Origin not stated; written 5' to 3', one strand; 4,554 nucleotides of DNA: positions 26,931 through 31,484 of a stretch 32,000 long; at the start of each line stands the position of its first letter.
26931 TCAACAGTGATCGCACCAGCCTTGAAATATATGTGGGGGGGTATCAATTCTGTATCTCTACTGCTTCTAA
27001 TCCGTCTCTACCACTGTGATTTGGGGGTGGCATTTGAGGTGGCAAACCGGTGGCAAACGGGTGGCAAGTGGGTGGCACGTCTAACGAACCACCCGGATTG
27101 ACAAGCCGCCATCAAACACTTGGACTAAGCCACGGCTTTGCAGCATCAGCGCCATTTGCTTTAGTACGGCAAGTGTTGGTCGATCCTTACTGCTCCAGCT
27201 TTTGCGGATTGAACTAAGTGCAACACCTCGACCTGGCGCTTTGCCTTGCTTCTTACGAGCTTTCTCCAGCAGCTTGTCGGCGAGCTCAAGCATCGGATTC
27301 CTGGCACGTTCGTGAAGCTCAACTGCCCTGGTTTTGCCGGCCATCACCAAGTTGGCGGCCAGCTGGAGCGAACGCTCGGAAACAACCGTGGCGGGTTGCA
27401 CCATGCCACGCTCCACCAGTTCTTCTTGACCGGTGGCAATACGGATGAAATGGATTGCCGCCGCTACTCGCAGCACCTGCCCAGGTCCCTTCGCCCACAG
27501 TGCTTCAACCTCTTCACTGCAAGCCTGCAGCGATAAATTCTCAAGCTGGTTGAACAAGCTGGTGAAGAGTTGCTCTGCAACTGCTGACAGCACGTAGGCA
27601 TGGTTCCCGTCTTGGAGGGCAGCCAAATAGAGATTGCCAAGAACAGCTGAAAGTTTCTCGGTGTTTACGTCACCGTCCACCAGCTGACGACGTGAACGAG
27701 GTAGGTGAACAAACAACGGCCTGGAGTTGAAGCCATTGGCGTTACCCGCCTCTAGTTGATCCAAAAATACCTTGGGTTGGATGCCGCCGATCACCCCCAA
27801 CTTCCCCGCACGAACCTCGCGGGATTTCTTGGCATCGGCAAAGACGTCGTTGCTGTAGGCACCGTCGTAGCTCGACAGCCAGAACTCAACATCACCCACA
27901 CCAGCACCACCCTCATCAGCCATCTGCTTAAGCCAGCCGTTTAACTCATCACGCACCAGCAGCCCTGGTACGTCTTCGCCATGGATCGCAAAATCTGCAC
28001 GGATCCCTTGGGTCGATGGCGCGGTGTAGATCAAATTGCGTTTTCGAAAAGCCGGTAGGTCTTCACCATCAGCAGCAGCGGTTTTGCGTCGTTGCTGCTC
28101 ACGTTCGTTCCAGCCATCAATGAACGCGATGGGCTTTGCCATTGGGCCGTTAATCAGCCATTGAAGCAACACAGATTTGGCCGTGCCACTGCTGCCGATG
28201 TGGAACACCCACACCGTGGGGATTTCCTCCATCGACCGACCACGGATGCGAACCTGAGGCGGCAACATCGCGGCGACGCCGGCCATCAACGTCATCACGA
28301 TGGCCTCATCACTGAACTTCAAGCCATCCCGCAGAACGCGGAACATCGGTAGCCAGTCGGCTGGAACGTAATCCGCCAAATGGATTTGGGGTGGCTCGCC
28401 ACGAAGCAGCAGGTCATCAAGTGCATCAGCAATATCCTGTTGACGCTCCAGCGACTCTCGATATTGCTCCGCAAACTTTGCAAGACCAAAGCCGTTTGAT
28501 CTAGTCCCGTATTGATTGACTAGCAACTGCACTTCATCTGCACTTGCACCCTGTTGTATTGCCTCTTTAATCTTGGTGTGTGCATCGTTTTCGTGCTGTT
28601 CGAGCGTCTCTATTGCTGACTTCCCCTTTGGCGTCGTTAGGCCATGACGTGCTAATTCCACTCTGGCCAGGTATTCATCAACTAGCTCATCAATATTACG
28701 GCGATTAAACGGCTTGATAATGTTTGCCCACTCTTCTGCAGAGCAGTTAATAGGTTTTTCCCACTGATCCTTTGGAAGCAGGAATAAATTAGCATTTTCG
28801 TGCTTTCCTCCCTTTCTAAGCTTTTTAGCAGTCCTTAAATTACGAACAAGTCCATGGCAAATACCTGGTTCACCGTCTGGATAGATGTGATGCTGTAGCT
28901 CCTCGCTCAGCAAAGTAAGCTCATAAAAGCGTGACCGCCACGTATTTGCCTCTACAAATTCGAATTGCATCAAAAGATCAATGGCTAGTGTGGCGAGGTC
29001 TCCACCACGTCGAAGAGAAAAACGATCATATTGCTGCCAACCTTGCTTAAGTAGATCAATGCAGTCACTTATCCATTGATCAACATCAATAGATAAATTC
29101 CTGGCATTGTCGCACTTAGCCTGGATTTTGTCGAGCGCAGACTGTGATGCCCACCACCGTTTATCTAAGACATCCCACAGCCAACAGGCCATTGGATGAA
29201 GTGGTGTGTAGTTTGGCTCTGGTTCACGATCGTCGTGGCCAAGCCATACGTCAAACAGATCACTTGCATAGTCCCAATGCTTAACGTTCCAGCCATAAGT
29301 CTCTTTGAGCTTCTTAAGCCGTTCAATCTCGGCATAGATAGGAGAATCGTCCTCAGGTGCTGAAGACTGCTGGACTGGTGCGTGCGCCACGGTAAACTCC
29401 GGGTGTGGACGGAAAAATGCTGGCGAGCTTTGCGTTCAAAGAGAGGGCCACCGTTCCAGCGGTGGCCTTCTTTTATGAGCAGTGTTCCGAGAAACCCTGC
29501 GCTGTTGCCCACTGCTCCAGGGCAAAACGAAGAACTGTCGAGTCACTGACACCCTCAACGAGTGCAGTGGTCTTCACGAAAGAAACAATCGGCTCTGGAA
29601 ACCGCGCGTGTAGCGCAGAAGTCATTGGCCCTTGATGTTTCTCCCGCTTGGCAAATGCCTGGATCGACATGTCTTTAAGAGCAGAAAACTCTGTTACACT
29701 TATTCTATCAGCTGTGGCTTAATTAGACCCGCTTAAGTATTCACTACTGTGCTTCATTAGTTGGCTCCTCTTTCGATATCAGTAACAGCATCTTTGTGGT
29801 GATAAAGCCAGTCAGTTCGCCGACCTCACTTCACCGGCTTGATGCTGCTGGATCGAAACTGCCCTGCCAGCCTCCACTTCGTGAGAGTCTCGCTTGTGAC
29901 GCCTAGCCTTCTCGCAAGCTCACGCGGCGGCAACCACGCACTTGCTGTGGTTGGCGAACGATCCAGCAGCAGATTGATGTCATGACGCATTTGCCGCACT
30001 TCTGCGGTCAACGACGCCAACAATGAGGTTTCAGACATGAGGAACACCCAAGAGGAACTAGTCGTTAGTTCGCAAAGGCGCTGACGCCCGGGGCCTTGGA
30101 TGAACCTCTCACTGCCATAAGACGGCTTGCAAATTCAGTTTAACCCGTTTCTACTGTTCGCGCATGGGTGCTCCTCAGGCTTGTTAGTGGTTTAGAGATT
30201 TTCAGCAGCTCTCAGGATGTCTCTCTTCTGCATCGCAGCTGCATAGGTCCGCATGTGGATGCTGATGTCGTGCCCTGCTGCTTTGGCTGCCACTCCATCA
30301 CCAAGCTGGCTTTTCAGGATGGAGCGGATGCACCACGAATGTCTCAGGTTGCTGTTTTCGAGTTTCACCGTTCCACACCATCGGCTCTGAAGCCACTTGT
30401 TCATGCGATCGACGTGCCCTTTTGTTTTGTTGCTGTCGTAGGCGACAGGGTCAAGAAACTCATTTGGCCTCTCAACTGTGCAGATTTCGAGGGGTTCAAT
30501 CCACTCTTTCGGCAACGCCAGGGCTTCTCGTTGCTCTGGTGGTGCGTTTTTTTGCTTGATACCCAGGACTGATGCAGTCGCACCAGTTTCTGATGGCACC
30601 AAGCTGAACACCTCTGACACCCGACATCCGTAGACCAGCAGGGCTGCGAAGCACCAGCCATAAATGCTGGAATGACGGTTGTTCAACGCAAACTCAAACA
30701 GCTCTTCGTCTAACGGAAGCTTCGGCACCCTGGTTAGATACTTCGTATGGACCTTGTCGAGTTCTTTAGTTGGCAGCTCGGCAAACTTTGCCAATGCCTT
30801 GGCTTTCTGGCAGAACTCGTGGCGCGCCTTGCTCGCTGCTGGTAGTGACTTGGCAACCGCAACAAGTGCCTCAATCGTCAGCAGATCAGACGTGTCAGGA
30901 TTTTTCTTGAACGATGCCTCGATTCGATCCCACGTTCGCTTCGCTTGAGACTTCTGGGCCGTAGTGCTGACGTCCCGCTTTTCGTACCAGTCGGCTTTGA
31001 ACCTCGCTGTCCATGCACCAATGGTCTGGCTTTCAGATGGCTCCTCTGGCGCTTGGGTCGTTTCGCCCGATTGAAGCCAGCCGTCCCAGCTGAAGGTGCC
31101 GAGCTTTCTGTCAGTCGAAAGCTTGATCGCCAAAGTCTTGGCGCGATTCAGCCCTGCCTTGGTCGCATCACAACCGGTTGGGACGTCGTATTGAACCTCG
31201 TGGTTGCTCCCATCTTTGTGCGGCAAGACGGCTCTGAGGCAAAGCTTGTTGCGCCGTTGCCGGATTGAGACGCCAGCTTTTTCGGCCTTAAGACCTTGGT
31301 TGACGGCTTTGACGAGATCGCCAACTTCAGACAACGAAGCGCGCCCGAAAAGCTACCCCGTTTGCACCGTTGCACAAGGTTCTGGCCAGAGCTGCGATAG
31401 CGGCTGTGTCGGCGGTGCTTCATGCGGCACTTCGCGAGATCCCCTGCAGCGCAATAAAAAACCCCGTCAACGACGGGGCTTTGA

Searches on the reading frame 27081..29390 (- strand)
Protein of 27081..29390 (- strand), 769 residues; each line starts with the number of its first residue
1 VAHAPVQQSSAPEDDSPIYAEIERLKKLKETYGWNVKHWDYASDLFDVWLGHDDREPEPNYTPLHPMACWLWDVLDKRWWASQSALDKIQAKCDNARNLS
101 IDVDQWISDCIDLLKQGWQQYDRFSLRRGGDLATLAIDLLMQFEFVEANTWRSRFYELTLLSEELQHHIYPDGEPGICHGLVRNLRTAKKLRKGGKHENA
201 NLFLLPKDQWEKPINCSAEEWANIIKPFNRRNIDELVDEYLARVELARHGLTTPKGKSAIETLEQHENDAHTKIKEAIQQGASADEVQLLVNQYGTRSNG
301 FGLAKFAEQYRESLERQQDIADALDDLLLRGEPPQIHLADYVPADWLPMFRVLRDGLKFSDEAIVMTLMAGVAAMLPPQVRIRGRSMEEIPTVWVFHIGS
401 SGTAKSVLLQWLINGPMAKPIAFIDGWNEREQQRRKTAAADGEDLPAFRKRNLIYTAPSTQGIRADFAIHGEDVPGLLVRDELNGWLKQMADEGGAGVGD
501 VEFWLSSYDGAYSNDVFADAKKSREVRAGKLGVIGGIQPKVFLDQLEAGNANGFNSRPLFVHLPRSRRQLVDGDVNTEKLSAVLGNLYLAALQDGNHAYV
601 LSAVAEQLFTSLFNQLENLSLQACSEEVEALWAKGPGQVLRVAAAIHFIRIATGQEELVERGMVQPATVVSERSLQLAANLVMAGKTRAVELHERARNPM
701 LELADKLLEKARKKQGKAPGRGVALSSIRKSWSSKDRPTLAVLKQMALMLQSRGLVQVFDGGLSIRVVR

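Call 9: search_protein_families(library=pfam, max_evalue=0.01, proteins=[window:27081-29390:-])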
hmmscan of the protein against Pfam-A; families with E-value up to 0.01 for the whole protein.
window:27081-29390:- (769 aa): 1 family
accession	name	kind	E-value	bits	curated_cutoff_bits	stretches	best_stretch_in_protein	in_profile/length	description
PF13148.11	DUF3987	-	2e-26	93.5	27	2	430-682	102-351/364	Protein of unknown function (DUF3987)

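Call 10: search_protein_families(library=phrogs, max_evalue=0.01, proteins=[window:27081-29390:-])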
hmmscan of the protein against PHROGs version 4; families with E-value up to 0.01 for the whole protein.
window:27081-29390:- (769 aa): 1 family
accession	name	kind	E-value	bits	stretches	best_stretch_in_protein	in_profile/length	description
phrog_2373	-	DNA, RNA and nucleotide metabolism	0.00011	21.9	1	500-717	242-457/515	DNA helicase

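Call 28: find_related_loci(query=window:27081-29390:-, collection=viral_contigs, flank=10000)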
Query window:27081-29390:- (769 aa) in viral_contigs; peptide patterns used: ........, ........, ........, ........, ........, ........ (x = any residue, [..] = any of these).
19 stretches matched a pattern, but none encodes a relative of the query by tblastn (E <= 1e-3).

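Call 51: search_solved_structures(query=window:27081-29390:-, max_evalue=1)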
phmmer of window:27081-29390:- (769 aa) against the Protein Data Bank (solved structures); distinct sequences matched with E-value up to 1: 0.

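Call 52: search_protein_families(library=ncbifam, max_evalue=0.1, proteins=[window:27081-29390:-])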
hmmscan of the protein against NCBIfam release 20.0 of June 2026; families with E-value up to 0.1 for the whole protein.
window:27081-29390:- (769 aa): 1 family
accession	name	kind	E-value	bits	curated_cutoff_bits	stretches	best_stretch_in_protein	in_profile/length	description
NF040949.1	minchrom_main_MCM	domain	0.026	12.8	940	1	362-412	301-344/682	minichromosome maintenance protein MCM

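Call 89: search_protein_families(library=padloc, max_evalue=0.01, proteins=[window:27081-29390:-])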
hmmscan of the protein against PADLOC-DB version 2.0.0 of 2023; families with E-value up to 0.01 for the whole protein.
window:27081-29390:- (769 aa): 0 families

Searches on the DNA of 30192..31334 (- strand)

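Call 41: search_rna_families(sources=[L009, L014, L021, L023, L042, L048, L028, L038, L015, L017, L033, L040, L047, L024, L035], threshold=gathering)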
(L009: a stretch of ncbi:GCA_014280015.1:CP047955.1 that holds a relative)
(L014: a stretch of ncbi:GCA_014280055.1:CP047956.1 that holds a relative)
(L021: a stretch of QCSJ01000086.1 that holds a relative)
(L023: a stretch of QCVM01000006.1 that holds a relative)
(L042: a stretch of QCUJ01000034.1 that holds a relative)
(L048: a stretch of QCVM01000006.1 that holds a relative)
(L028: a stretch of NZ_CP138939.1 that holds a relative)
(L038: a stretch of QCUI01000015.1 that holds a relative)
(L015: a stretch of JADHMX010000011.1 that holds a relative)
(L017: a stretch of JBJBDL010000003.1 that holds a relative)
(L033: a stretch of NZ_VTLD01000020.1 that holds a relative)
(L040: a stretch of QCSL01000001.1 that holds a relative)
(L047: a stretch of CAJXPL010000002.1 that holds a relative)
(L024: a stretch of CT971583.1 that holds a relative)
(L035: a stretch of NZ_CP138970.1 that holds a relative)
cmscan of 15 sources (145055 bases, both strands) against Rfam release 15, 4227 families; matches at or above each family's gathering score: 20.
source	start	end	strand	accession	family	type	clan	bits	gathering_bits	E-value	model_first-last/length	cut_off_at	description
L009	19313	19515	+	RF01702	Cyano-2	Gene; sRNA;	-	187.4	40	5e-46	1-204/204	no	Cyano-2 RNA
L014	18094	18291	+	RF01702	Cyano-2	Gene; sRNA;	-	184.5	40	3.1e-45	1-204/204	no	Cyano-2 RNA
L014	20959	21155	+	RF01702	Cyano-2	Gene; sRNA;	-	159.5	40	2e-38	1-198/204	3'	Cyano-2 RNA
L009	9730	9816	+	RF00005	tRNA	Gene; tRNA;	CL00001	56.2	29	4.4e-09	1-71/71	no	tRNA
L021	1297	1383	-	RF00005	tRNA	Gene; tRNA;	CL00001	56.2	29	4.3e-09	1-71/71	no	tRNA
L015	6034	6120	-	RF00005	tRNA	Gene; tRNA;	CL00001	56.2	29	4.4e-09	1-71/71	no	tRNA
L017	5761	5847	-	RF00005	tRNA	Gene; tRNA;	CL00001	56.2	29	4.4e-09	1-71/71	no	tRNA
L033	1052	1138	+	RF00005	tRNA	Gene; tRNA;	CL00001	56.2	29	4.4e-09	1-71/71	no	tRNA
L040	3375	3461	+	RF00005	tRNA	Gene; tRNA;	CL00001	56.2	29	4.4e-09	1-71/71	no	tRNA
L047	5254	5340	-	RF00005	tRNA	Gene; tRNA;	CL00001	56.2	29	4.4e-09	1-71/71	no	tRNA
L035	2815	2901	+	RF00005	tRNA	Gene; tRNA;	CL00001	56.2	29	4.4e-09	1-71/71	no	tRNA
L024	4917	5001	+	RF00005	tRNA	Gene; tRNA;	CL00001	55.8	29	5.9e-09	1-71/71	no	tRNA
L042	2983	3069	-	RF00005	tRNA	Gene; tRNA;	CL00001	54.9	29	1e-08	1-71/71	no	tRNA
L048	2339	2425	-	RF00005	tRNA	Gene; tRNA;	CL00001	54.9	29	1e-08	1-71/71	no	tRNA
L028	1133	1219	+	RF00005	tRNA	Gene; tRNA;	CL00001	54.9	29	1e-08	1-71/71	no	tRNA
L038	3573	3659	-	RF00005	tRNA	Gene; tRNA;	CL00001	54.9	29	1e-08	1-71/71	no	tRNA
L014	18750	18812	-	RF01701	Cyano-1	Gene; sRNA;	-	51.6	41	1.1e-05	1-69/69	no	Cyano-1 RNA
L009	19976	20036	-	RF01701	Cyano-1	Gene; sRNA;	-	46.4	41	0.00017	1-69/69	no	Cyano-1 RNA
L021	2172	2232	+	RF01701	Cyano-1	Gene; sRNA;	-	44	41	0.0006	1-69/69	no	Cyano-1 RNA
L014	19384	19441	+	RF00005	tRNA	Gene; tRNA;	CL00001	30.3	29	0.06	8-63/71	no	tRNA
